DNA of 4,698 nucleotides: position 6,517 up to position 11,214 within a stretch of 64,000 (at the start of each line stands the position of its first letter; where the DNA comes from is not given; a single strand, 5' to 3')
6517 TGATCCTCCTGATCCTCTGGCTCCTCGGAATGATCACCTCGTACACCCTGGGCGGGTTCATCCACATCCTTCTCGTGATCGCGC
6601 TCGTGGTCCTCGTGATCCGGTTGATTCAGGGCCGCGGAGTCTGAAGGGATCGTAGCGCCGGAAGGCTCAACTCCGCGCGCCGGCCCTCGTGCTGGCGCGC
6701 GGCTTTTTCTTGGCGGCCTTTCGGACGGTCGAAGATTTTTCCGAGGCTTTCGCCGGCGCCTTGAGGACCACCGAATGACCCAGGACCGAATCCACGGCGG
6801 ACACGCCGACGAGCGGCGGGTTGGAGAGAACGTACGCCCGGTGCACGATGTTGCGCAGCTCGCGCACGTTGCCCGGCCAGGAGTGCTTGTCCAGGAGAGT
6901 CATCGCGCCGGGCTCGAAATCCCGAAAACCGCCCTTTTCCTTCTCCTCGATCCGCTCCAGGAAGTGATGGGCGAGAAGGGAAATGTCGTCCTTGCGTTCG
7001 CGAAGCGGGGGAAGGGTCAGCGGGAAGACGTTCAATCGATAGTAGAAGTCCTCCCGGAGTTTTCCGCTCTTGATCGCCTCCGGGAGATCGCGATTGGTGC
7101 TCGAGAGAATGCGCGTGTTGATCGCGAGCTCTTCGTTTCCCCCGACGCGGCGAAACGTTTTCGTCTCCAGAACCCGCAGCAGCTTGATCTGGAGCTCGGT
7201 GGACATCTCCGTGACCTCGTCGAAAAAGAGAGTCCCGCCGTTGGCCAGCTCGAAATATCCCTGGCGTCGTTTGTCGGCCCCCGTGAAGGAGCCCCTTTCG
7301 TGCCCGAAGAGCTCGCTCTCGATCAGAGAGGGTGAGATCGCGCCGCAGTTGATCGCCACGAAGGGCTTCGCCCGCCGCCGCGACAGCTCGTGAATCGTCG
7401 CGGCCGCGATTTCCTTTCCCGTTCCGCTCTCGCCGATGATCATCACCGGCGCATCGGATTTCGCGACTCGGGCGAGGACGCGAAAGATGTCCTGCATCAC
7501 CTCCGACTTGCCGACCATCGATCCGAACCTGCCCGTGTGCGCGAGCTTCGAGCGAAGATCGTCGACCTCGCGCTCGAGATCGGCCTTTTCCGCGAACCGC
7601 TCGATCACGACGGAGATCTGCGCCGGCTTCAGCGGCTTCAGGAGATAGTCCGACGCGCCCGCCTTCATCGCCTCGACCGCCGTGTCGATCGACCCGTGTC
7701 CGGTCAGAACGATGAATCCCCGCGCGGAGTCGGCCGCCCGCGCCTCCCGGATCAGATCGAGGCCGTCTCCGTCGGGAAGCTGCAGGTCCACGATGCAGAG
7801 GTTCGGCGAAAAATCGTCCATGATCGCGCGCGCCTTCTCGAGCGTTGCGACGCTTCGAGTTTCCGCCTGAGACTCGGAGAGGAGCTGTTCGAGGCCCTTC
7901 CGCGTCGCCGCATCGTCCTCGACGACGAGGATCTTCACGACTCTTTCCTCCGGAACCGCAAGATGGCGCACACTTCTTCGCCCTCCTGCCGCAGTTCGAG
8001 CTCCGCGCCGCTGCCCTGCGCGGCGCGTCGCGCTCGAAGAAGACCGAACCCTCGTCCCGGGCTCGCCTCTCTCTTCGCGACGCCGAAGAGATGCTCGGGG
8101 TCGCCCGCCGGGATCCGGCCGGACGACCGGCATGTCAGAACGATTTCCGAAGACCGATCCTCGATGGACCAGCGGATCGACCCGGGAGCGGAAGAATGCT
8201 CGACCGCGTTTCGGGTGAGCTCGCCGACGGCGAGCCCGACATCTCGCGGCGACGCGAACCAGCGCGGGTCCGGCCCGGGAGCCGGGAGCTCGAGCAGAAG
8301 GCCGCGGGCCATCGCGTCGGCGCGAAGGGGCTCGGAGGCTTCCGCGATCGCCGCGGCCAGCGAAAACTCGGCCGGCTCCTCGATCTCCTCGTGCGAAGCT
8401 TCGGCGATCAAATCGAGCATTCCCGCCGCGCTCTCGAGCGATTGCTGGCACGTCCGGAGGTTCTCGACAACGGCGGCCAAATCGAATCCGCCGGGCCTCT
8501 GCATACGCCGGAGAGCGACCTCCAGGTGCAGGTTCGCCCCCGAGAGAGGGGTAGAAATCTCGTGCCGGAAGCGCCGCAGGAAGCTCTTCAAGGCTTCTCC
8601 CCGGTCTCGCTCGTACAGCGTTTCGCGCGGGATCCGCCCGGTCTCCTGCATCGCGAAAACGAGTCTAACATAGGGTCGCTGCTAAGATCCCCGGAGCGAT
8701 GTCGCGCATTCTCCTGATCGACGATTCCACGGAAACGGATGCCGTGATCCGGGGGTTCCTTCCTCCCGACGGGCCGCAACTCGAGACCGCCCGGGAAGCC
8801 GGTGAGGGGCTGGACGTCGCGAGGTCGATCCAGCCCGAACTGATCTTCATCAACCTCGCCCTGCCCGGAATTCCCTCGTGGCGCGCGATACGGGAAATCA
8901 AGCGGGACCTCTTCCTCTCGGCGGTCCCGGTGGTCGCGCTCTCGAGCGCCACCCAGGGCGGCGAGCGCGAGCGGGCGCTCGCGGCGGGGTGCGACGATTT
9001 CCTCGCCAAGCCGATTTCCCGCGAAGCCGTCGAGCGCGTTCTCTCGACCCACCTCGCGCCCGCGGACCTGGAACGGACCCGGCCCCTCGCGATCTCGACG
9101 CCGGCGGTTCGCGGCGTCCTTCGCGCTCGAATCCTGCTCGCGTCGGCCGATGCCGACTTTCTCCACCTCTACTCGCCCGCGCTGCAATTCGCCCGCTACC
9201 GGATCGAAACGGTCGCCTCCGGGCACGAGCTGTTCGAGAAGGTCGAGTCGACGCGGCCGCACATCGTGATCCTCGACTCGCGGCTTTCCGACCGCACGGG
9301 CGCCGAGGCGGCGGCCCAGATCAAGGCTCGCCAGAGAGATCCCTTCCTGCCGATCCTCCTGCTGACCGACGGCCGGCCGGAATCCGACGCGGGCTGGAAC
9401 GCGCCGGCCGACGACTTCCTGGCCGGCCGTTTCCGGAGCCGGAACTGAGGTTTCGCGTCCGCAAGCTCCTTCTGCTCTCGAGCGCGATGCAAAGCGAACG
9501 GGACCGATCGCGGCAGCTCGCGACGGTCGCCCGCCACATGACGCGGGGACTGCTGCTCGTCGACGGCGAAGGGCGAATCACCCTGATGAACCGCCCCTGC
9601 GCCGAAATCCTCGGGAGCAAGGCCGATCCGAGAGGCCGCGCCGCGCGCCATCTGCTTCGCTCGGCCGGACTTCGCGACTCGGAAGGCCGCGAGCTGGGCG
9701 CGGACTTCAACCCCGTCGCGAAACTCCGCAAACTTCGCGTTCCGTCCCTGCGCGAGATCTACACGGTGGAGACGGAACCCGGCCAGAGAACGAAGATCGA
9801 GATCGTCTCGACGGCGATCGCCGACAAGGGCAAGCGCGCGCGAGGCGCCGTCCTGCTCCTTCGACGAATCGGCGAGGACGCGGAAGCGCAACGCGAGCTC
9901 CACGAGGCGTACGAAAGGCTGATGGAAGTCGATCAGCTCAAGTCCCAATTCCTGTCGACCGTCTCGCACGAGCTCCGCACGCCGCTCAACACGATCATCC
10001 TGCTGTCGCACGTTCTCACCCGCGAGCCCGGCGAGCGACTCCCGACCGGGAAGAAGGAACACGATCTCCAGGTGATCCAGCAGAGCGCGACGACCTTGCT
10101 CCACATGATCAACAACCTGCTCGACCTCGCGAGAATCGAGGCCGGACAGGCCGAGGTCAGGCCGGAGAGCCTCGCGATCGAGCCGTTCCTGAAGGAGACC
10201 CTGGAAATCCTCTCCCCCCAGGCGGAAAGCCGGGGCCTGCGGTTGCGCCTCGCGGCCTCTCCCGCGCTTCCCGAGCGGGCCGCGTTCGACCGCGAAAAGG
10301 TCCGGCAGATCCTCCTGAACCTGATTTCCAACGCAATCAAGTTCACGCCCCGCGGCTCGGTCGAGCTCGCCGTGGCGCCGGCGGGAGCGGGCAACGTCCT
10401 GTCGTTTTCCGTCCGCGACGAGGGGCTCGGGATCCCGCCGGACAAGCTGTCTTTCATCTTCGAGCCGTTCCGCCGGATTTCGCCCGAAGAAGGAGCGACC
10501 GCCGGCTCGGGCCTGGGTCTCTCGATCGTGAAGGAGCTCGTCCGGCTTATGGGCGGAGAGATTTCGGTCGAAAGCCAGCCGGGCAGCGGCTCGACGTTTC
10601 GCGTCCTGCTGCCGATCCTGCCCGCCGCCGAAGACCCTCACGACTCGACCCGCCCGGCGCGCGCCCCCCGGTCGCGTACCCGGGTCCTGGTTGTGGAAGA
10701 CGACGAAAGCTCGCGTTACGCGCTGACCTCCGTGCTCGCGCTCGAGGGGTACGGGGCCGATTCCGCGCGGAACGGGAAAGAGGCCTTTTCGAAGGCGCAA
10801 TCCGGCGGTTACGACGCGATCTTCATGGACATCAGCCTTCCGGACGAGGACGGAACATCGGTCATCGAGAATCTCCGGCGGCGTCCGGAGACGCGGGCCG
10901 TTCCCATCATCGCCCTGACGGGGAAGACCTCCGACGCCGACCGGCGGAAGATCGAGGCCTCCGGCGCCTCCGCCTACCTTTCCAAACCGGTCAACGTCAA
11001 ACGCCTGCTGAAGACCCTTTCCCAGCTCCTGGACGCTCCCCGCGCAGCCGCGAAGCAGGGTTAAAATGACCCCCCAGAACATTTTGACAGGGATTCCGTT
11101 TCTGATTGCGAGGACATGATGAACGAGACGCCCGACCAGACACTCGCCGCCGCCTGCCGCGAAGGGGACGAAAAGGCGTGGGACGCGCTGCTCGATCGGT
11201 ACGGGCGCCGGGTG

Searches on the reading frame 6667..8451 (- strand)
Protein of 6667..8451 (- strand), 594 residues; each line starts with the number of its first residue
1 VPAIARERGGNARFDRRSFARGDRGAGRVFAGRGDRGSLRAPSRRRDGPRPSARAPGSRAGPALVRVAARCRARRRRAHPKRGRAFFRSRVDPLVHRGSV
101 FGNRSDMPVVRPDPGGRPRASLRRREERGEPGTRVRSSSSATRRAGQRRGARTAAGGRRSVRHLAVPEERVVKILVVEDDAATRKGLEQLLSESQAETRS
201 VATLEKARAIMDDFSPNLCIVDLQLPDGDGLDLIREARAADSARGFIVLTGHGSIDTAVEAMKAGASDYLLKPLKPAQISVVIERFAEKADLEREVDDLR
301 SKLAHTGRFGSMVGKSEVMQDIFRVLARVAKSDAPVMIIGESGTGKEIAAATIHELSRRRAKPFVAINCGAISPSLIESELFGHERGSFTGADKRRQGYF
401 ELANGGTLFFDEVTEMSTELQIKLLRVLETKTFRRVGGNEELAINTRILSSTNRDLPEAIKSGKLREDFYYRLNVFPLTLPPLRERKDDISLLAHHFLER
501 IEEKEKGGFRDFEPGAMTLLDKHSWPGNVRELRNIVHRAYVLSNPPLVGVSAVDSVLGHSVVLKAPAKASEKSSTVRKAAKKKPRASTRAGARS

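Call 37: search_protein_families(library=pfam, proteins=[window:6667-8451:-], max_evalue=0.0001)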
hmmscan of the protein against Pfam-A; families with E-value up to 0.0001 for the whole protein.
window:6667-8451:- (594 aa): 5 families
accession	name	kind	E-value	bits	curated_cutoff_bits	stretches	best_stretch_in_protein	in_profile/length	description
PF00158.32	Sigma54_activat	-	3.5e-68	229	20.2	1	312-478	1-167/168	Sigma-54 interaction domain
PF00072.30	Response_reg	-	4e-24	85.4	30.2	1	174-282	1-109/111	Response regulator receiver domain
PF25601.1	AAA_lid_14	-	5.1e-22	77.9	27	1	484-556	1-73/87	AAA+ ATPase lid domain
PF14532.12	Sigma54_activ_2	-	7.1e-22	78.6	25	1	313-483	1-138/138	Sigma-54 interaction domain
PF07728.20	AAA_5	-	1.3e-06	28.9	22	1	335-450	1-119/139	AAA domain (dynein-related subfamily)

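Call 52: search_protein_families(library=ncbifam, proteins=[window:6667-8451:-], max_evalue=1e-20)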
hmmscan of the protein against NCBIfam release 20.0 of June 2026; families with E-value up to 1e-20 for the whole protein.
window:6667-8451:- (594 aa): 27 families (the best 25 are shown)
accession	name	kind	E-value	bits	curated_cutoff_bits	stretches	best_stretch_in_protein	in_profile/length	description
NF008469.0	PRK11361.1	equivalog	3.2e-115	385.5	714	1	172-573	5-406/461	acetoacetate metabolism transcriptional regulator AtoC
TIGR01818.1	ntrC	equivalog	3.6e-114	382.1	558.6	1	174-579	1-406/463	nitrogen regulation protein NR(I)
NF041946.1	LuxO_transreg_Vib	equivalog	4.8e-107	358.6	800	1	177-581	2-404/463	quorum-sensing sigma-54 dependent transcriptional regulator LuxO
TIGR02915.1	PEP_resp_reg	equivalog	4.2e-104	348.9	502.6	1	174-549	1-378/445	PEP-CTERM-box response regulator transcription factor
NF051870.1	NAssimRespRegNtrX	equivalog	1.3e-103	347.4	600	1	173-547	3-372/452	nitrogen assimilation response regulator NtrX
NF007689.0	PRK10365.1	equivalog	1.8e-98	330.2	760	1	172-543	6-372/441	sigma-54-dependent response regulator transcription factor ZraR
TIGR01817.1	nifA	equivalog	4e-98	329.5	528.85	1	285-582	169-467/534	nif-specific transcriptional activator NifA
NF011695.0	PRK15115.1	equivalog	1.2e-91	307.7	763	1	170-557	5-382/445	two-component system response regulator GlrR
NF003451.0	PRK05022.1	equivalog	3e-90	303.4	476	1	282-547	164-427/512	nitric oxide reductase transcriptional regulator NorR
NF050807.1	TransRegFlbDCaul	equivalog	4.7e-90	302.6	750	1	204-580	33-386/454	sigma-54-dependent transcriptional regulator FlbD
NF041552.1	TF_PrdR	equivalog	1e-89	301.4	795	1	296-562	258-519/577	sigma-54 dependent transcriptional regulator PrdR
NF008176.1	PRK10923.1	equivalog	2.8e-89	299.9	620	1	173-557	5-385/469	nitrogen regulation protein NR(I)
NF038308.1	RNA_repair_RtcR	equivalog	5e-89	299.5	650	1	254-572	122-451/530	RNA repair transcriptional activator RtcR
NF049963.1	RespRegFlgRCampy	domain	5.2e-86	289.2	750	1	173-544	2-368/429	fla regulon two-component system response regulator FlgR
TIGR02974.1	phageshock_pspF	equivalog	1.1e-81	274.7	443.55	1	312-544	1-234/336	phage shock protein operon transcriptional activator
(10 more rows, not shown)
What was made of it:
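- Both EBPs in the window show full-length similarity to PrsR (call 52).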

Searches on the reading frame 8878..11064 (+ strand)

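Call 37: search_protein_families(library=pfam, proteins=[window:8878-11064:+], max_evalue=0.0001)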
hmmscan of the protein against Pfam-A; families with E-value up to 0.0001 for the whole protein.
window:8878-11064:+ (728 aa): 3 families
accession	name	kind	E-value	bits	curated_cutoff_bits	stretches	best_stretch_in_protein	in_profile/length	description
PF02518.31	HATPase_c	-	2.2e-29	102.6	26.4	1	471-580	2-109/111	Histidine kinase-, DNA gyrase B-, and HSP90-like ATPase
PF00072.30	Response_reg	-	8.6e-24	84.3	30.2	1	603-714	1-110/111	Response regulator receiver domain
PF00512.31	HisKA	-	2.7e-18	66.2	26.9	1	355-423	2-66/66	His Kinase A (phospho-acceptor) domain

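Call 52: search_protein_families(library=ncbifam, proteins=[window:8878-11064:+], max_evalue=1e-20)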
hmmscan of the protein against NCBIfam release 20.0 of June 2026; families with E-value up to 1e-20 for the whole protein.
window:8878-11064:+ (728 aa): 45 families (the best 25 are shown)
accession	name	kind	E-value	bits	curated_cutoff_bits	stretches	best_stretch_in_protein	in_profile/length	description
TIGR02956.1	TMAO_torS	equivalog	3.5e-83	280.3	676.5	1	350-720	459-822/967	TMAO reductase system sensor histidine kinase/response regulator TorS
NF008302.0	PRK11091.1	equivalog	4.3e-78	263.3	838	1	301-722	236-647/779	aerobic respiration two-component sensor histidine kinase ArcB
NF038297.2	hybrid_HK_HrmK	equivalog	3.4e-75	253.9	725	1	304-714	184-604/607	hybrid histidine kinase/response regulator HrmK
NF011874.0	PRK15347.1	equivalog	1.7e-72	244.8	852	1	338-597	381-630/921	two component system sensor kinase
NF008318.0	PRK11107.1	equivalog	2.3e-70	237.8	890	1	332-621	269-557/920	two-component sensor histidine kinase BarA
NF041947.1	LuxQ_Vibrio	equivalog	1.5e-62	211.7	1200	1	335-716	452-837/843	quorum-sensing autoinducer 2 sensor kinase/phosphatase LuxQ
NF046044.1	PnpS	equivalog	5e-59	200.3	400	1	200-579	43-390/390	two-component system histidine kinase PnpS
NF047465.1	hybrid_HK_LvrA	exception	4.1e-55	187.2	1200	1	328-581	175-423/819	hybrid histidine kinase/response regulator LvrA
NF041832.1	near_NosP_CTERM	subfamily_domain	7.6e-55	186.5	400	1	354-718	6-370/370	NahK/ErcS family hybrid sensor histidine kinase/response regulator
NF008099.0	PRK10841.1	equivalog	2.7e-54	184.3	920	1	341-584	456-694/949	two-component system sensor histidine kinase RcsC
NF047874.1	MASE3_PAS_HK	subfamily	1.5e-52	179.3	560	1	297-585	343-630/655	MASE3 domain-containing sensor histidine kinase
NF008543.0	PRK11466.1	equivalog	6e-52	176.6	982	1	350-720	439-800/914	TMAO reductase system sensor histidine kinase/response regulator TorS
NF033092.0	HK_WalK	equivalog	2.7e-47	161.7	725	1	202-580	248-594/594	cell wall metabolism sensor histidine kinase WalK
NF045901.1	HisKinLetSLeg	equivalog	1.7e-46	158.7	1650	1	348-578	286-516/906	two-component system sensor histidine kinase LetS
TIGR02966.1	phoR_proteo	equivalog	8.1e-46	156.6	334.2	1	347-577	106-332/333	phosphate regulon sensor histidine kinase PhoR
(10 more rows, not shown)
